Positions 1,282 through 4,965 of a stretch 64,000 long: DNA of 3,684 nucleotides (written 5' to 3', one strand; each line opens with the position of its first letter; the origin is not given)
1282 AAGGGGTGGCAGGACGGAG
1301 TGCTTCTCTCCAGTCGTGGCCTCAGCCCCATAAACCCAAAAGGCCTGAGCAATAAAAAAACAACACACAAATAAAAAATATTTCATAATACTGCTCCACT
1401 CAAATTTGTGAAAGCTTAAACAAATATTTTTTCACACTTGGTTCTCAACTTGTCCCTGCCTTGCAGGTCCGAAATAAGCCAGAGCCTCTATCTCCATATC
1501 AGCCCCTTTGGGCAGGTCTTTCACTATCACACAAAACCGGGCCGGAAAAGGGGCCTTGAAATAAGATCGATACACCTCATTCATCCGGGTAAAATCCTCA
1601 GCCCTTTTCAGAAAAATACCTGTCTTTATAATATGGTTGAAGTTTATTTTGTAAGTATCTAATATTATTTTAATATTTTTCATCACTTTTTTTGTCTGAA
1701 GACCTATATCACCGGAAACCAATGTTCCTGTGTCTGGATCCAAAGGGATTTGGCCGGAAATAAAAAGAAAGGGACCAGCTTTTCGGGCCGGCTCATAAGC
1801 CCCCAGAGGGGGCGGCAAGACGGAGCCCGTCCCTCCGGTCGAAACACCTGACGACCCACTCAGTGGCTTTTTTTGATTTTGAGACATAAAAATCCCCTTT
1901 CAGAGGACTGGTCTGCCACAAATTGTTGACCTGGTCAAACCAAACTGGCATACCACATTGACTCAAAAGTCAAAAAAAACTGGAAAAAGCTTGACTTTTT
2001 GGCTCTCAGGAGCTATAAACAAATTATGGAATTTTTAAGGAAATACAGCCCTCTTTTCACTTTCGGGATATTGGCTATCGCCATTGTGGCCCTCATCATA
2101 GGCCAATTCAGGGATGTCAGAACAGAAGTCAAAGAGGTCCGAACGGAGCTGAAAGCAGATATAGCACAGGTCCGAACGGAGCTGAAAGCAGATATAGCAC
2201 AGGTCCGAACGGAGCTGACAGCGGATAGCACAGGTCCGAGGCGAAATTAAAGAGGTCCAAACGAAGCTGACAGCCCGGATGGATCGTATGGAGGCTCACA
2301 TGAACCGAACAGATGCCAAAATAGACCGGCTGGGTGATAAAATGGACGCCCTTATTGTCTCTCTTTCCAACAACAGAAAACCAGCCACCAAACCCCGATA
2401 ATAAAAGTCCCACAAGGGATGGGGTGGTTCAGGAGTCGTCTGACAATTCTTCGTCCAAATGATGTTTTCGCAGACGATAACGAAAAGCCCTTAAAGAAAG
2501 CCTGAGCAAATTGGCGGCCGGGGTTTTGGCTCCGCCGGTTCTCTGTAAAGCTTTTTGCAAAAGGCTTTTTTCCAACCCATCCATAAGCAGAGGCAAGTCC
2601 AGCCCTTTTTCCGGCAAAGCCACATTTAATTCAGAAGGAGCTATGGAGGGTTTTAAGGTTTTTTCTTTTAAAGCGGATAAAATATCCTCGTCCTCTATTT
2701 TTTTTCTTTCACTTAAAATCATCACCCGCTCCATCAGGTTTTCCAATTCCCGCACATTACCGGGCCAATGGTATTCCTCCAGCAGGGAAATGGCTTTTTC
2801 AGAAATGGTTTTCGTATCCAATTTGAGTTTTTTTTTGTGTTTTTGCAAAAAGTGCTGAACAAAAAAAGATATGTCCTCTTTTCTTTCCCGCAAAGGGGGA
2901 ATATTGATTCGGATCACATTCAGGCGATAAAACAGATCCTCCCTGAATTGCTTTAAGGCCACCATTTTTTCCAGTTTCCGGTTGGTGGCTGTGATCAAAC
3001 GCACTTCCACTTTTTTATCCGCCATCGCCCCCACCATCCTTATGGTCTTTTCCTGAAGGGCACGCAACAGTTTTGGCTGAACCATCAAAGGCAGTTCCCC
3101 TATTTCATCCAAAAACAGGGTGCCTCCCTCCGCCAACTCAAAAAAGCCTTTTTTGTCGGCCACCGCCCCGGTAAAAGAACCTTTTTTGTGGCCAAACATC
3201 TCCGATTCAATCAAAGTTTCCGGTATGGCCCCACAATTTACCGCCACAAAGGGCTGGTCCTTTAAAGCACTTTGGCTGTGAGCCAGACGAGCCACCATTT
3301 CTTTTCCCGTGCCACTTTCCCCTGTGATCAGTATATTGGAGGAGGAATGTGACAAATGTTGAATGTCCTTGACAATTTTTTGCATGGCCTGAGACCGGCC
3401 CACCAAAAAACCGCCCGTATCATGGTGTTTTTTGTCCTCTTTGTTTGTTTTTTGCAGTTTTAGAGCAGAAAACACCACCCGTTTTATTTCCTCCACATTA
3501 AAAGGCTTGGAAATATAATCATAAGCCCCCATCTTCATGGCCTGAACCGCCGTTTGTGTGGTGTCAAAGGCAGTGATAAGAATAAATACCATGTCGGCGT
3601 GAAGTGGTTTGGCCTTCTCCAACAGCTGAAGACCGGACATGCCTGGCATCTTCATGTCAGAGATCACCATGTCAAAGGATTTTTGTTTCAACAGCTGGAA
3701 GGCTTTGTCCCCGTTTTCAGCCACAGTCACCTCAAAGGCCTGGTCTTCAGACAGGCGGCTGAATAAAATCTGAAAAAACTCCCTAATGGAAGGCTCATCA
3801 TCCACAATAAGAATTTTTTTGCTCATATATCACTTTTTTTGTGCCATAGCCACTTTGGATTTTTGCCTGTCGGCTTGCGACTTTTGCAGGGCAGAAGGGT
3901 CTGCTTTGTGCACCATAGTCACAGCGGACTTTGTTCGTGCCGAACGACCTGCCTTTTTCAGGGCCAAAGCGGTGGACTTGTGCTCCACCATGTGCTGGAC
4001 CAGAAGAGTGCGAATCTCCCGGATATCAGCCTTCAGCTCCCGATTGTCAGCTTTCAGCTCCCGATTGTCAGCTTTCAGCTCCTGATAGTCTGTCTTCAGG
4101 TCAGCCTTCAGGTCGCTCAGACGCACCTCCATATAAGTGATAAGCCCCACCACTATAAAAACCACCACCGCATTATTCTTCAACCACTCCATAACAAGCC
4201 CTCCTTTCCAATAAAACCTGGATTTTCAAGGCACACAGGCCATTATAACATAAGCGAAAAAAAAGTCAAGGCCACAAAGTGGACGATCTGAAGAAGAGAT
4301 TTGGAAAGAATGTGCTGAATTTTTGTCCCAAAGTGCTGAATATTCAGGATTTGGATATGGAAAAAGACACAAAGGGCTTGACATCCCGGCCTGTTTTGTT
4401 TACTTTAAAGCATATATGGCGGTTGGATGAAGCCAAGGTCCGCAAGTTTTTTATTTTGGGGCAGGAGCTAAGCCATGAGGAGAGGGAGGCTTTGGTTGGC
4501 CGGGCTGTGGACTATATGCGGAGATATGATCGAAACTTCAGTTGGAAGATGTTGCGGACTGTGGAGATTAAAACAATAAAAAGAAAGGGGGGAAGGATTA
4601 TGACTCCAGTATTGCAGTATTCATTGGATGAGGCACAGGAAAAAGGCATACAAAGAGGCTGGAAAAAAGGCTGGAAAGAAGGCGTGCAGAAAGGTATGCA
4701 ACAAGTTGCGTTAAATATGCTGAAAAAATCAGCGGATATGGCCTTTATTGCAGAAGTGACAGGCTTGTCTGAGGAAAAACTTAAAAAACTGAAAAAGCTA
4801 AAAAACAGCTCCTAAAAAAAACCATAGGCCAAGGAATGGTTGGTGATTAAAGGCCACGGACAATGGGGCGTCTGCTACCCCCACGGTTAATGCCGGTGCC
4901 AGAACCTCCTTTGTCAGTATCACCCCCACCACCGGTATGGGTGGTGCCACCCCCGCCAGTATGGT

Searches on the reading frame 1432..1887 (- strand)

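Call 5: search_protein_families(library=pfam, proteins=[window:1432-1887:-], max_evalue=0.01)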
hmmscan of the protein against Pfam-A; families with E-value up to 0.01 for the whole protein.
window:1432-1887:- (151 aa): 1 family
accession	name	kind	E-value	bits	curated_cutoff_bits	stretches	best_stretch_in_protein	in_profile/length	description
PF01042.26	Ribonuc_L-PSP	-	1.1e-33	116.2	27.3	1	25-138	5-120/121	Endoribonuclease L-PSP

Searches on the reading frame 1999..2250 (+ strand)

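Call 95: search_protein_families(library=phrogs, proteins=[window:1999-2250:+], max_evalue=0.001)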
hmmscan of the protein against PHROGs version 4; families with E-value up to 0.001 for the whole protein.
window:1999-2250:+ (83 aa): 2 families
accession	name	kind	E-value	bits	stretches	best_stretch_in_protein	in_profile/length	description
phrog_9415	-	unknown function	1e-10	42.8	1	36-76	65-105/168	-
phrog_9105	-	unknown function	0.00014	22.7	1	33-69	96-132/190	-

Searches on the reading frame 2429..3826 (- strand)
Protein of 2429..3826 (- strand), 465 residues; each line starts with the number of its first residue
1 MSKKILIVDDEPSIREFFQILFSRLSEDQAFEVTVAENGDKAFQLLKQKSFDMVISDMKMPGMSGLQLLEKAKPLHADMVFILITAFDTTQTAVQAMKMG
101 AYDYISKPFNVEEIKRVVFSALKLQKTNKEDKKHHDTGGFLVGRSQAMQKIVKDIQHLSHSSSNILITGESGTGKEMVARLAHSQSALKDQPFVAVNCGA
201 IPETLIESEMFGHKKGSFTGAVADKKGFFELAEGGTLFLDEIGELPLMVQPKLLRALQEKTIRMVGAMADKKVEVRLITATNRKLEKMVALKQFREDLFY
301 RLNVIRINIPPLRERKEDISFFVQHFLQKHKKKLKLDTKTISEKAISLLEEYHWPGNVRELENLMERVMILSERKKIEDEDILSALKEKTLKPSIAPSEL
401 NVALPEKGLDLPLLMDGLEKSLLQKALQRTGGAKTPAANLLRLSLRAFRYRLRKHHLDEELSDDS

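Call 5: search_protein_families(library=pfam, proteins=[window:2429-3826:-], max_evalue=0.01)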
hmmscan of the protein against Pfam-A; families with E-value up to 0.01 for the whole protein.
window:2429-3826:- (465 aa): 11 families
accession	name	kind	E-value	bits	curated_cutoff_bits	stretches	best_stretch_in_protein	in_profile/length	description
PF00158.32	Sigma54_activat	-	8.9e-70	234.2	20.2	1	141-307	1-167/168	Sigma-54 interaction domain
PF00072.30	Response_reg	-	1.7e-28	99.4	30.2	1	5-117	1-109/111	Response regulator receiver domain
PF25601.1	AAA_lid_14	-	7.4e-26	90.2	27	1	313-391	1-79/87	AAA+ ATPase lid domain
PF14532.12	Sigma54_activ_2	-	3.2e-25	89.4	25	1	142-312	1-138/138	Sigma-54 interaction domain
PF02954.25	HTH_8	-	3.9e-09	36.5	22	1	418-455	5-42/42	Bacterial regulatory protein, Fis family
PF07728.20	AAA_5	-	7.7e-08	32.9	22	1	164-285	1-125/139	AAA domain (dynein-related subfamily)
PF01078.27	Mg_chelatase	-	4.8e-05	23.3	20.3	1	163-282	23-157/207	Magnesium chelatase, subunit ChlI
PF00004.35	AAA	-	0.00029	21.7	21.2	1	165-285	1-111/131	ATPase family associated with various cellular activities (AAA)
PF06068.19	TIP49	-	0.00097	18.8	23.8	1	133-201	18-88/347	TIP49 P-loop domain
PF13191.12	AAA_16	-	0.0014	19.5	32.6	1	141-200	2-62/167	AAA ATPase domain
PF13401.12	AAA_22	-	0.0049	17.6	27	0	161-198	4-41/130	AAA domain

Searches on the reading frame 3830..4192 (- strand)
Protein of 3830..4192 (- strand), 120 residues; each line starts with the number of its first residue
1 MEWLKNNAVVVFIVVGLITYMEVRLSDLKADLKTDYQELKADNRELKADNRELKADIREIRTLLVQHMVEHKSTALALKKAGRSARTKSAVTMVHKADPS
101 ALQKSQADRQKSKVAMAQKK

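Call 5: search_protein_families(library=pfam, proteins=[window:3830-4192:-], max_evalue=0.01)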
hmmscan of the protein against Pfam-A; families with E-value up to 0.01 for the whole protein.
window:3830-4192:- (120 aa): 2 families
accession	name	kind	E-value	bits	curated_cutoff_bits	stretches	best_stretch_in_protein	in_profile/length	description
PF02183.23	HALZ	-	6.8e-05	23.4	28.1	1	32-64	10-42/43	Homeobox associated leucine zipper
PF04977.20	DivIC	-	0.0032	17.7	28.9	1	11-58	10-55/80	Septum formation initiator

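Call 19: search_protein_families(library=ncbifam, proteins=[window:3830-4192:-], max_evalue=0.1)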
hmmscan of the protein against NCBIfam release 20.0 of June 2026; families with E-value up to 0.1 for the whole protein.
window:3830-4192:- (120 aa): 3 families
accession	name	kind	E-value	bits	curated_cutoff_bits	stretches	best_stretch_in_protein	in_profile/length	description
NF010520.0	PRK13922.13-5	equivalog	0.0012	18.2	343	1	32-104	54-125/263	rod shape-determining protein MreC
NF047408.1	SA0632_fam_LP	equivalog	0.013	15.1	70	1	26-56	21-51/68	SA0632 family lipoprotein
NF010518.0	PRK13922.13-3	equivalog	0.029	13.5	385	1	11-69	52-109/295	rod shape-determining protein MreC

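Call 95: search_protein_families(library=phrogs, proteins=[window:3830-4192:-], max_evalue=0.001)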
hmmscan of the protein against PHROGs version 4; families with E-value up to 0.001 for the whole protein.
window:3830-4192:- (120 aa): 3 families
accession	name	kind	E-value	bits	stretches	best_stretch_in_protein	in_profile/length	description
phrog_19043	-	unknown function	9.9e-06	26.9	1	2-72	3-72/99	-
phrog_3671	-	unknown function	4.4e-05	24.6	1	9-60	15-76/87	-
phrog_739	-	lysis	8.8e-05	23.7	1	6-104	6-104/122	Rz-like spanin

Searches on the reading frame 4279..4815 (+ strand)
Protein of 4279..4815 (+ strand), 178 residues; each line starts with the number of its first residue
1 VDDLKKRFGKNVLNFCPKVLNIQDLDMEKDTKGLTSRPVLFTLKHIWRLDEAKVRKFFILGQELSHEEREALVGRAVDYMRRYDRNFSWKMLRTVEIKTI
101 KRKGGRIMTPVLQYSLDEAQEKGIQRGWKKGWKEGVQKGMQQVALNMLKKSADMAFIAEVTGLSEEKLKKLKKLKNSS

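Call 5: search_protein_families(library=pfam, proteins=[window:4279-4815:+], max_evalue=0.01)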
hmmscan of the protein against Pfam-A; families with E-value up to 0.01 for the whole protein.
window:4279-4815:+ (178 aa): 0 families

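Call 19: search_protein_families(library=ncbifam, proteins=[window:4279-4815:+], max_evalue=0.1)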
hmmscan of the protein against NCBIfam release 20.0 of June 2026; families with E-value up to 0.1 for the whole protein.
window:4279-4815:+ (178 aa): 5 families
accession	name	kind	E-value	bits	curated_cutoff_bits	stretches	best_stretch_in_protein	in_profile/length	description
TIGR01784.1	T_den_put_tspse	subfamily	7.4e-07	29.3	52.1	1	111-171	222-273/273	Rpn family recombination-promoting nuclease/putative transposase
NF004266.1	PRK05687.1-1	equivalog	0.00094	18.7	260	1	111-166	53-106/230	flagellar assembly protein FliH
NF009925.1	PRK13386.1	equivalog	0.004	16.4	192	1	116-142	55-81/228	flagellar assembly protein FliH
NF007418.0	PRK09956.1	equivalog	0.013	14.6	583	1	120-168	251-303/308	ISNCY family transposase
NF004270.2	PRK05687.2-1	equivalog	0.025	14.2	180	1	116-159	59-102/223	flagellar assembly protein FliH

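Call 95: search_protein_families(library=phrogs, proteins=[window:4279-4815:+], max_evalue=0.001)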
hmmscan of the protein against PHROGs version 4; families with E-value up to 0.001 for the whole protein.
window:4279-4815:+ (178 aa): 3 families
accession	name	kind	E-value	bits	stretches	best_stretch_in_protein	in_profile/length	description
phrog_3300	-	integration and excision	2.9e-14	54.3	1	36-173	172-312/313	transposase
phrog_12274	-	unknown function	3.6e-07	31.2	1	121-170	85-134/138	-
phrog_5416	-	unknown function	3.6e-06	27.9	1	129-170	21-62/66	-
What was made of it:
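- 4279..4815 (+): Truncated Rpn / PD-(D/E)XK 'transposase'-like gene (C-terminal half only). It is convergent with the family gene and is part of the same pilS-pilR insert. NCBIfam TIGR01784, E 7e-7, profile positions 222-273 of 273 (call 19). phrog_3300, E 3e-14, profile positions 172-312 of 313 (call 95).
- On Rpn (YhgA-like) recombination-promoting nuclease family (neighbour ORF 4279-4815): Only the C-terminal part matches: TIGR01784 positions 222-273 of 273 and phrog_3300 positions 172-312 of 313 (calls 19, 95).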
